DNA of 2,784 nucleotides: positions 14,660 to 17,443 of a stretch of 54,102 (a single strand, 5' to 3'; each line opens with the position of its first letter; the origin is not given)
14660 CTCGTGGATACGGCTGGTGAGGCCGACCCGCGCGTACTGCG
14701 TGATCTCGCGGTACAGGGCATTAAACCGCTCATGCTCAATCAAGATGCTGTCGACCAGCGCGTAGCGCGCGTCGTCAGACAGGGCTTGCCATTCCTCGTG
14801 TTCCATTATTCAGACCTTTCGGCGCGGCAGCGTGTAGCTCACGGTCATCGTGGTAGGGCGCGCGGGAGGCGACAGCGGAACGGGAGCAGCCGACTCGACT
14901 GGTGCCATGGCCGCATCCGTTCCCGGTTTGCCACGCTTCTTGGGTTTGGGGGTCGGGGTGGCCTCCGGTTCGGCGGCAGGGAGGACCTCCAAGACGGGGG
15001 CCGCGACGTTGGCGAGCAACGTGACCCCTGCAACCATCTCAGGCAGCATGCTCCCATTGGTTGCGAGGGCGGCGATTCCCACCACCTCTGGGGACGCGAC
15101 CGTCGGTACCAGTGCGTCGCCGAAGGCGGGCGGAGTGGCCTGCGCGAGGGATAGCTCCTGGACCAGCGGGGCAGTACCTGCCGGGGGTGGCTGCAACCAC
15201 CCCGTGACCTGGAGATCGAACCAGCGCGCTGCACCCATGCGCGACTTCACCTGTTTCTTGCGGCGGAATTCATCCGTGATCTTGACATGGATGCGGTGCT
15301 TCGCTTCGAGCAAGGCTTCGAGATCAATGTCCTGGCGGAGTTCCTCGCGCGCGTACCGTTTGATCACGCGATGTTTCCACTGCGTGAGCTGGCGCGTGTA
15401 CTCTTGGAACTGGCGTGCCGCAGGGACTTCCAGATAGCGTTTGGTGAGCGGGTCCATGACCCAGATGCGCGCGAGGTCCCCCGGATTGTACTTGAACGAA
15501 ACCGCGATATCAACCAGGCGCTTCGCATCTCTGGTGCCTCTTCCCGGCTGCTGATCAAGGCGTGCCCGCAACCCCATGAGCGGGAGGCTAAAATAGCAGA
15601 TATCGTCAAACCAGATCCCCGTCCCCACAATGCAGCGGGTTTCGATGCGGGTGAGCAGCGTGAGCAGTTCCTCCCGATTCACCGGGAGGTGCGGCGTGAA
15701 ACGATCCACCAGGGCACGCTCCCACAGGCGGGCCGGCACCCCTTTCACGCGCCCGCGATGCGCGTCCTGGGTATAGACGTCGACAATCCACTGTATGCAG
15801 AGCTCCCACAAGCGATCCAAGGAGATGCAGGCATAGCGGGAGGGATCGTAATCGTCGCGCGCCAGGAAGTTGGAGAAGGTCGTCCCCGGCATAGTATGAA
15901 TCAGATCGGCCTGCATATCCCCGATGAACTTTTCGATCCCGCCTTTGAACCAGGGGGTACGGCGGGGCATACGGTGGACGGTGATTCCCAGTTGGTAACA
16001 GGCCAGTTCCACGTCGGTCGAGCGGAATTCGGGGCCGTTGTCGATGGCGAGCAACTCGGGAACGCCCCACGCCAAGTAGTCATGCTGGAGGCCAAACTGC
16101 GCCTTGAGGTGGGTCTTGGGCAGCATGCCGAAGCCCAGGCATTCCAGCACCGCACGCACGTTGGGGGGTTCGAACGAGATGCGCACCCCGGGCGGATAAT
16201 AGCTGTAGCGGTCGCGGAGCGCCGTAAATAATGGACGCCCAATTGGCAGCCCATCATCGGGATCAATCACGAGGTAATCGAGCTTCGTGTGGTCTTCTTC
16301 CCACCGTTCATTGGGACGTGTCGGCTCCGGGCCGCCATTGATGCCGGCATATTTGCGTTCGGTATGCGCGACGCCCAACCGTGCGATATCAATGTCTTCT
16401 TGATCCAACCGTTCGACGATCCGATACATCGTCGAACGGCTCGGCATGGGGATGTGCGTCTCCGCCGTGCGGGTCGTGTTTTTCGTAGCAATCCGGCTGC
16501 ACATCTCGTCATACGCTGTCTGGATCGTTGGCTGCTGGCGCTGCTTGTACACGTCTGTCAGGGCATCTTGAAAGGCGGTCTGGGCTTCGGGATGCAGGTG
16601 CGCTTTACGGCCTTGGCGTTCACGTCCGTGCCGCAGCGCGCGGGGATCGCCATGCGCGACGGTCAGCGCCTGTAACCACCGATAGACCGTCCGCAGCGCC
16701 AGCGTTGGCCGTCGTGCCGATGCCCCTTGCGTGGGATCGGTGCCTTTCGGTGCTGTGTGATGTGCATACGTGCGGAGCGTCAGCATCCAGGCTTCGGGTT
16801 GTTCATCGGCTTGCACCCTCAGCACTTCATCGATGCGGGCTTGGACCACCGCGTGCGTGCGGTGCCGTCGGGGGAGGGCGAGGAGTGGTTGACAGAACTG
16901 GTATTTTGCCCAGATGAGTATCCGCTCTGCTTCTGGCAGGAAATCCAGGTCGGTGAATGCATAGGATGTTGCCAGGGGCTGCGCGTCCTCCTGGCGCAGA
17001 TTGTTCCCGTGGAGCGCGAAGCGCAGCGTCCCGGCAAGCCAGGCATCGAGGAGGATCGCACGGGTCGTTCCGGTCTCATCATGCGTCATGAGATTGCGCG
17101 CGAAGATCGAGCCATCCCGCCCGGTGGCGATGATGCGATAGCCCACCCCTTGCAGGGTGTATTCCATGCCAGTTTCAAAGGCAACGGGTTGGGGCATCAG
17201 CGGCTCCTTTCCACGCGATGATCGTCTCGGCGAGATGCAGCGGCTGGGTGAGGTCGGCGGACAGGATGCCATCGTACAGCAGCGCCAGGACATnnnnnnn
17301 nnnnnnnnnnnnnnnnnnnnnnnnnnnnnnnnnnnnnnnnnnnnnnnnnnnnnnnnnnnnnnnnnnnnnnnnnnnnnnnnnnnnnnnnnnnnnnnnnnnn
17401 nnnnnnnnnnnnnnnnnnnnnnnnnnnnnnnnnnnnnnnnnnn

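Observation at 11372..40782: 29.4-kb Tn7-like transposon with exact ends and a 5-bp target-site duplication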

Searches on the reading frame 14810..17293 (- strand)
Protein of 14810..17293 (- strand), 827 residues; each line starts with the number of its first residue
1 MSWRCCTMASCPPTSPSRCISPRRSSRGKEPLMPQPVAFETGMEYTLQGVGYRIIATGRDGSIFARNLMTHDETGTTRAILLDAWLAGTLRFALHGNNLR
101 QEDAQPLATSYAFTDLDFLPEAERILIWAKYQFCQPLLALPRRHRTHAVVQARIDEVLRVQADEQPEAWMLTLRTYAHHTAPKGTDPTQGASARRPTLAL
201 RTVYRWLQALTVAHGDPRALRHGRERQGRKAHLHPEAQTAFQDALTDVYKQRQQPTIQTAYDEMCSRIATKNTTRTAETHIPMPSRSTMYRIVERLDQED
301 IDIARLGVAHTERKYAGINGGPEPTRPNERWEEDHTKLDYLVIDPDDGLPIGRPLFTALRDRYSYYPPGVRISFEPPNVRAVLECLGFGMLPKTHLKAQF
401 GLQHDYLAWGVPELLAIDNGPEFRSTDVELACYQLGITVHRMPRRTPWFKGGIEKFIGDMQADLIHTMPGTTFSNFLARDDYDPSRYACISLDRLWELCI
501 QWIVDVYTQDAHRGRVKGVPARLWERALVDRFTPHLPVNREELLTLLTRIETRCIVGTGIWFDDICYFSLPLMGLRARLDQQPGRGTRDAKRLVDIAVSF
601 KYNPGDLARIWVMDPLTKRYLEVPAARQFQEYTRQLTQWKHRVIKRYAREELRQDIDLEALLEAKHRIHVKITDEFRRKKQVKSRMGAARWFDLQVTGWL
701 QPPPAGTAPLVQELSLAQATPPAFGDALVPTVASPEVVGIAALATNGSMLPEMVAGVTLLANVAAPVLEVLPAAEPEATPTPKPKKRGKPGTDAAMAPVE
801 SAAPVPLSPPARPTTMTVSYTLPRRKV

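Call 9: search_protein_families(library=pfam, proteins=[window:14810-17293:-])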
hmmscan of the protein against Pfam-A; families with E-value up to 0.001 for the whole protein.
window:14810-17293:- (827 aa): 1 family
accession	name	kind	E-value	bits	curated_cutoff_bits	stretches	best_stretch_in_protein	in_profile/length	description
PF13551.12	HTH_29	-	0.00019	21.9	28.1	0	198-236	24-61/64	Winged helix-turn helix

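Call 12: search_protein_families(library=pfam, proteins=[window:14810-17293:-], max_evalue=10)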
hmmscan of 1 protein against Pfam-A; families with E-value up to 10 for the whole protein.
window:14810-17293:- (827 aa): 5 families
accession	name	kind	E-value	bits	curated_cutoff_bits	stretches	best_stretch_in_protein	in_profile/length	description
PF13551.12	HTH_29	-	0.00019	21.9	28.1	1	198-236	24-61/64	Winged helix-turn helix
PF09299.17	Mu-transpos_C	-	0.0027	18.1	21.7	1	546-621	3-59/61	Mu transposase, C-terminal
PF00665.32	rve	-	0.033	14.9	32.6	1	403-446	66-101/102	Integrase core domain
PF19068.5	DUF5764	-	0.23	11.9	29.2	1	627-681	45-99/133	Family of unknown function (DUF5764)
PF20901.3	Sf6_terminase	-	1.1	9.8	27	1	259-295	4-40/106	Bacteriophage Sf6, terminase small subunit-like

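Call 13: search_protein_families(library=ncbifam, proteins=[window:14810-17293:-], max_evalue=0.01)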
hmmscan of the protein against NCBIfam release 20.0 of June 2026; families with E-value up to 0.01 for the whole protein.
window:14810-17293:- (827 aa): 3 families
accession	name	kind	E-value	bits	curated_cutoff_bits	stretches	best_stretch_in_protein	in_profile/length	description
NF033577.2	transpos_IS481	equivalog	4.3e-11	42.9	224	1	193-466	20-245/284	IS481 family transposase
NF033516.0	transpos_IS3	equivalog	0.00012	21.4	160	1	411-474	272-338/369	IS3 family transposase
NF033546.1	transpos_IS21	equivalog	0.0011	18.5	160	0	432-525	209-283/294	IS21 family transposase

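Call 16: find_homologous_proteins(query=window:14810-17293:-, max_evalue=1e-10)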
Query window:14810-17293:- (827 aa): 45 proteins with E <= 1e-10 among 8000 candidates.
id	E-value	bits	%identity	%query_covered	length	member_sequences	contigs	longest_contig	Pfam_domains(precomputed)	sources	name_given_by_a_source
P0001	0.0e+0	1845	100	96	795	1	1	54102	-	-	-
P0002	3.9e-160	553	40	95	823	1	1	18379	-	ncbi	-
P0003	6.5e-141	490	37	91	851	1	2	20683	PF09299.18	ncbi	-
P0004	1.6e-134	469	39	81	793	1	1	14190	PF09299.18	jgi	jgi:putative transposase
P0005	2.3e-109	385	36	80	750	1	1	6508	PF09299.18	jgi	jgi:putative transposase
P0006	1.4e-103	366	34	80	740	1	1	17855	PF09299.18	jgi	jgi:putative transposase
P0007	2.0e-101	359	36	75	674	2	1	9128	PF09299.18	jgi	jgi:putative transposase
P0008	4.1e-94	335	35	79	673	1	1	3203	PF09299.18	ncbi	-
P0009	3.6e-90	322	33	81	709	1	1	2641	PF00665.33,PF09299.18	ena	-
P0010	1.4e-89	320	34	79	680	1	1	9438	PF09299.18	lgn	-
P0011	2.0e-86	309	32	79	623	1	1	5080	PF09299.18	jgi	-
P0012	4.9e-86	308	38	61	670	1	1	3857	PF00665.33,PF09299.18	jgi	jgi:putative transposase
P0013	6.3e-84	301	35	68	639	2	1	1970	PF09299.18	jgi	jgi:putative transposase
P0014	8.9e-83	297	32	74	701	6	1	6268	PF09299.18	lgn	-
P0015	5.9e-78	281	35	56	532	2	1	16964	PF09299.18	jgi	jgi:putative transposase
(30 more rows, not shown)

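Call 22: find_encoding_contigs(protein=P0002, flank=10000, max_places=3)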
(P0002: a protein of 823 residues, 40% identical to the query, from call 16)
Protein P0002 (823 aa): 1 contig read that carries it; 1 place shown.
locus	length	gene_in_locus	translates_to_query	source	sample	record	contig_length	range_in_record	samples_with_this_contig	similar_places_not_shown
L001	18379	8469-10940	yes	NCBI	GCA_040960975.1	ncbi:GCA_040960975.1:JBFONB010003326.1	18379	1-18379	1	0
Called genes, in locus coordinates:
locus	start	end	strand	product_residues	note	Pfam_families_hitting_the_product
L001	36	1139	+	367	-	PF00078:RVT_1, PF08388:GIIM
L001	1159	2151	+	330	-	PF05598:DUF772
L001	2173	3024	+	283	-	PF13751:DDE_Tnp_1_6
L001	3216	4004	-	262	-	-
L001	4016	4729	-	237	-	-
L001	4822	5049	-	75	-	PF01381:HTH_3 (weak), PF13443:HTH_26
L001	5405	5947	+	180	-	PF00376:MerR (faint), PF12728:HTH_17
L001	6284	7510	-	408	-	PF07592:DDE_Tnp_ISAZ013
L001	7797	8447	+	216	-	PF08722:Tn7_TnsA-like_N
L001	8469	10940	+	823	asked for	-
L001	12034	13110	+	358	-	PF05621:TniB, PF13191:AAA_16 (faint), PF13401:AAA_22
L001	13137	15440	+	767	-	PF06527:TniQ, PF13411:MerR_1 (faint), PF00376:MerR (faint), PF12728:HTH_17 (weak), PF13338:AbiEi_4 (faint)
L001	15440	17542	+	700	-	PF06527:TniQ, PF13338:AbiEi_4 (faint), PF00376:MerR (faint), PF13411:MerR_1 (faint), PF12728:HTH_17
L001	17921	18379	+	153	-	?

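Call 23: find_encoding_contigs(protein=P0003, flank=10000, max_places=3)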
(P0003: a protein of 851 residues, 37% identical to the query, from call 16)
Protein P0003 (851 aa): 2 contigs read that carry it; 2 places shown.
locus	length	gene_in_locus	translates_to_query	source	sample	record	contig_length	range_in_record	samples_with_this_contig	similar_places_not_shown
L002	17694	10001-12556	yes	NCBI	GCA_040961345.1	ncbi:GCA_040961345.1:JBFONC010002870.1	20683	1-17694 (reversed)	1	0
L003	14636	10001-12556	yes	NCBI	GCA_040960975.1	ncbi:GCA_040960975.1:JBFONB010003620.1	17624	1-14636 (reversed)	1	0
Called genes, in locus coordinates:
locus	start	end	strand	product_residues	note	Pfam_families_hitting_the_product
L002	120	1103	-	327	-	PF01381:HTH_3 (weak), PF13413:HTH_25 (faint), PF13443:HTH_26 (faint), PF13560:HTH_31 (weak)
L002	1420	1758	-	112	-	-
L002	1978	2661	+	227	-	PF08722:Tn7_TnsA-like_N (weak)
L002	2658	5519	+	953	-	PF05621:TniB, PF13191:AAA_16, PF13401:AAA_22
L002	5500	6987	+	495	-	PF09299:Mu-transpos_C (faint)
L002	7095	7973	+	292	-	PF05621:TniB, PF13401:AAA_22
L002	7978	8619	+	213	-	PF08722:Tn7_TnsA-like_N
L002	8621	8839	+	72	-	-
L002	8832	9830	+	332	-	PF05621:TniB, PF13401:AAA_22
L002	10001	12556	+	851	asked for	PF09299:Mu-transpos_C (weak)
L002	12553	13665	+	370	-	PF05621:TniB, PF13191:AAA_16 (weak), PF13401:AAA_22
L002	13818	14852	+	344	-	PF06527:TniQ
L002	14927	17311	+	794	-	PF06527:TniQ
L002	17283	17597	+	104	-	-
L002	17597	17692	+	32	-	?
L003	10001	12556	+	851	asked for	PF09299:Mu-transpos_C (weak)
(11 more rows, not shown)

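Call 24: find_encoding_contigs(protein=P0004, flank=10000, max_places=3)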
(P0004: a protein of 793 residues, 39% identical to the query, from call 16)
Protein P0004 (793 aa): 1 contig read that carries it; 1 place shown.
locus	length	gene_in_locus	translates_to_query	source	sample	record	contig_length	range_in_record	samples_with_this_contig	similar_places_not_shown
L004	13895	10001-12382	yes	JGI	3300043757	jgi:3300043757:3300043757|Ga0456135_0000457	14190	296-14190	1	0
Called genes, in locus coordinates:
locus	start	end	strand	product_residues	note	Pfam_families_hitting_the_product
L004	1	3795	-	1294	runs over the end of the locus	PF07669:Eco57I, PF02384:N6_Mtase (weak)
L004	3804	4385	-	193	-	PF08747:BrxB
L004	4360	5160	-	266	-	PF08849:BrxA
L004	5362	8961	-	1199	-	PF02811:PHP, PF07733:DNA_pol3_alpha, PF17657:DNA_pol3_finger, PF14579:HHH_6, PF01336:tRNA_anti-codon (weak)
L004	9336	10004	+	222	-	PF08722:Tn7_TnsA-like_N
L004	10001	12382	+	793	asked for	PF09299:Mu-transpos_C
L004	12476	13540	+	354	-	PF05621:TniB, PF13401:AAA_22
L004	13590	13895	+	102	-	?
